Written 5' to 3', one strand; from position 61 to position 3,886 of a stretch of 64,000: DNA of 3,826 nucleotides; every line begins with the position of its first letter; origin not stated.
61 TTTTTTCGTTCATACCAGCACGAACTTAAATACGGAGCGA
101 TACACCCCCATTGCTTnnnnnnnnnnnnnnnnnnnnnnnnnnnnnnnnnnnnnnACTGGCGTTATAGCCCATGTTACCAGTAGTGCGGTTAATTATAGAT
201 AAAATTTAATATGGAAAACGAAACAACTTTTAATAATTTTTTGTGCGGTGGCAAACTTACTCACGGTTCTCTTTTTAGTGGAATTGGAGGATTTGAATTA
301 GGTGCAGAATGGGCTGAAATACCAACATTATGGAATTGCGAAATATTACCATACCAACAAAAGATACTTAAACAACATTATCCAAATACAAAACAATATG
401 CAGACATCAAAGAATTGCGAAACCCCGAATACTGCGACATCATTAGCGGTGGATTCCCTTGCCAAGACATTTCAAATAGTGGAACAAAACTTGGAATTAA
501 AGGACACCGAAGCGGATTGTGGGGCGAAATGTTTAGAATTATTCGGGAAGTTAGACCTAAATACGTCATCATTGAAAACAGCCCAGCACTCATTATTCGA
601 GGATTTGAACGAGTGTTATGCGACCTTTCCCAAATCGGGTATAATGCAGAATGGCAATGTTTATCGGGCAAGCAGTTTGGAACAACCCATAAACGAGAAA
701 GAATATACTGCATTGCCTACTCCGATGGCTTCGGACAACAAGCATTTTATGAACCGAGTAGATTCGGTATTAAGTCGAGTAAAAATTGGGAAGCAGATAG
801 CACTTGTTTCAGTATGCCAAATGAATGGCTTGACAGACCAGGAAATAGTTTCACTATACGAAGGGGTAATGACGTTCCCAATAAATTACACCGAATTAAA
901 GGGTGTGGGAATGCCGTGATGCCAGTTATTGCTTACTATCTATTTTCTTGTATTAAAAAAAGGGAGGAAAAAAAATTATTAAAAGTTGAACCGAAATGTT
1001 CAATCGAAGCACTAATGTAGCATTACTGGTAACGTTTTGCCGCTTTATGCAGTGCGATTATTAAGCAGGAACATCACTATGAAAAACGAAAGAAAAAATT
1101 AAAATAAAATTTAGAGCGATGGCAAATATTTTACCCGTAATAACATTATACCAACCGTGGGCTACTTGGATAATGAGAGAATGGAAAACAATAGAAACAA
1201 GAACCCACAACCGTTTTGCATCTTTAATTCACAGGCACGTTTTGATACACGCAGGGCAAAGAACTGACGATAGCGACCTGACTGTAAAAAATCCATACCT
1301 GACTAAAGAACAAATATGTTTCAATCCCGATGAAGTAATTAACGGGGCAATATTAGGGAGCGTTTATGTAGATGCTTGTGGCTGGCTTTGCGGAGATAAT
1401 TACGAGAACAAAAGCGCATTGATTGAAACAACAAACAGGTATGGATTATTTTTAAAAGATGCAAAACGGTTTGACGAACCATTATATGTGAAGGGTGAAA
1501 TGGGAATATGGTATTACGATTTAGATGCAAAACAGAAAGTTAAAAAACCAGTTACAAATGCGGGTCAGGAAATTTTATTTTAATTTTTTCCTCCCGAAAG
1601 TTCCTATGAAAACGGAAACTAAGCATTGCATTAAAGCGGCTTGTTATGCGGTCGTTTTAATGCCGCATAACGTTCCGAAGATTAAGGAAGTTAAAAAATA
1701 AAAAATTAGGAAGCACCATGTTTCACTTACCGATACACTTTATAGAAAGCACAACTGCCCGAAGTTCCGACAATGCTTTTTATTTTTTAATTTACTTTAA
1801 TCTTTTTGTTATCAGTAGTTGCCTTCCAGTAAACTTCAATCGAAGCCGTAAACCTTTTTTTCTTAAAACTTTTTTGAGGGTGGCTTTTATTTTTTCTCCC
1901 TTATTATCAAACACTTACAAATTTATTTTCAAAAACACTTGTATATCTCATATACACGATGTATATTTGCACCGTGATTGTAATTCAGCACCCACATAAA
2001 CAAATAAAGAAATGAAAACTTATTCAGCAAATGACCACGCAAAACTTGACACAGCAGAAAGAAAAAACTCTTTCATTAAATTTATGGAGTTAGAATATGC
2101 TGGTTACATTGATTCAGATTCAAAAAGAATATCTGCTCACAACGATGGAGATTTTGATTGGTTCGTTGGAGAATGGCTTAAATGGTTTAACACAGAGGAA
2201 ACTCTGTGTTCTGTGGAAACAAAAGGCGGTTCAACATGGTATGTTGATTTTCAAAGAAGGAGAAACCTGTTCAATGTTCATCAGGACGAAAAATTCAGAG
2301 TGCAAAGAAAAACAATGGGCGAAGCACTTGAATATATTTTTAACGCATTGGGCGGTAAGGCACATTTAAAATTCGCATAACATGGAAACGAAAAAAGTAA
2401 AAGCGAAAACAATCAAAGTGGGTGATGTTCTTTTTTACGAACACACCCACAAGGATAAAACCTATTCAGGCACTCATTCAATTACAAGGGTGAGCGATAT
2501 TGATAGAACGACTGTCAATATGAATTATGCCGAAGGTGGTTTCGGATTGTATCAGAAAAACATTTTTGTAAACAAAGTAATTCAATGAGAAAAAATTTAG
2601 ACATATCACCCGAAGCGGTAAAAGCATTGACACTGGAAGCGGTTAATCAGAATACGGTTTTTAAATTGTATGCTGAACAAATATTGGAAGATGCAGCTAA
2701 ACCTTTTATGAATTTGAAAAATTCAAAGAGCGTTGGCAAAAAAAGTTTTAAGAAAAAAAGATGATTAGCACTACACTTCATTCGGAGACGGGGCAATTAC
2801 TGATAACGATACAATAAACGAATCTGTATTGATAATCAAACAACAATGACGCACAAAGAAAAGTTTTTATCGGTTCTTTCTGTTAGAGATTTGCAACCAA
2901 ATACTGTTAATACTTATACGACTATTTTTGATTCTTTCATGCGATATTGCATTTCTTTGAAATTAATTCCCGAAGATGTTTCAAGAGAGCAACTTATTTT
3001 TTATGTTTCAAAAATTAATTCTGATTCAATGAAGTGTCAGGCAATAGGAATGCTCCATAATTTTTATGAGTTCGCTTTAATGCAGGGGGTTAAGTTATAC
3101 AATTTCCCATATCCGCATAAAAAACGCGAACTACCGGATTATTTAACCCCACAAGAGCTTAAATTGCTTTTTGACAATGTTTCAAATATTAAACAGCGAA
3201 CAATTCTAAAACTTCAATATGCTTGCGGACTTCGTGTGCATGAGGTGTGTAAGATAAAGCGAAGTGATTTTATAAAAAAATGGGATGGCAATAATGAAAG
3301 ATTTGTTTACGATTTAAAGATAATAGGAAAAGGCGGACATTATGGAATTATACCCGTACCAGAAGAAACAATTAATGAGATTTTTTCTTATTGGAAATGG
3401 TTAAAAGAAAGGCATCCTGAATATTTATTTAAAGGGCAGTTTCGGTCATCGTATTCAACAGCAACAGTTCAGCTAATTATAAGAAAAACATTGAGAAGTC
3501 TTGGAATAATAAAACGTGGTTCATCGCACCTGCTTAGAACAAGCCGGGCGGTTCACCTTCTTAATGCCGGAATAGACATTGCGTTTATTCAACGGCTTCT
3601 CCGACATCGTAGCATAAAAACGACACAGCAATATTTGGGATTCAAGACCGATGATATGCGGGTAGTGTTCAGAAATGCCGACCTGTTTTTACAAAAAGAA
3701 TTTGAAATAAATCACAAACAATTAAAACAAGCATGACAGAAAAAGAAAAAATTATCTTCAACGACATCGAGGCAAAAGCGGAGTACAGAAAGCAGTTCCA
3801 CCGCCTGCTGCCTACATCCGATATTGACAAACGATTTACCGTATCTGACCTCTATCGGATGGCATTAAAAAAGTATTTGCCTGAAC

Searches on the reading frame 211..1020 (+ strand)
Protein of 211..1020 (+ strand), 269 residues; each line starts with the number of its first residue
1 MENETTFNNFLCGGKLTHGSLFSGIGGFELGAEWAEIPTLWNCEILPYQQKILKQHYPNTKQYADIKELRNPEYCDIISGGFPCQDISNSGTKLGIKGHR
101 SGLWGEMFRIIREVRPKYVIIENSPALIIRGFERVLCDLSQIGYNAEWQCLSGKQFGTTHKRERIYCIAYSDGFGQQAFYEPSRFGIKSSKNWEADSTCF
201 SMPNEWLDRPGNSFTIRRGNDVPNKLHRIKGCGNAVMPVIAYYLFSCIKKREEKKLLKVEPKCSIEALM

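Call 21: search_protein_families(library=pfam, proteins=[window:211-1020:+], max_evalue=0.01)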
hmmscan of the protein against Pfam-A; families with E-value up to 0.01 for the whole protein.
window:211-1020:+ (269 aa): 1 family
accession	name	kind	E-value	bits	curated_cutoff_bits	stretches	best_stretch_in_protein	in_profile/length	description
PF00145.23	DNA_methylase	-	5.4e-39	134.9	22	1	19-179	4-169/324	C-5 cytosine-specific DNA methylase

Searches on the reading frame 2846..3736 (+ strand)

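Call 21: search_protein_families(library=pfam, proteins=[window:2846-3736:+], max_evalue=0.01)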
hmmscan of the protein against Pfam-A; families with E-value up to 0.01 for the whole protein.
window:2846-3736:+ (296 aa): 1 family
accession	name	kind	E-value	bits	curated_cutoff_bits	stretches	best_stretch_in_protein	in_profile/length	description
PF00589.27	Phage_integrase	-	8.3e-25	88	27.1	1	99-264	2-166/172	Phage integrase family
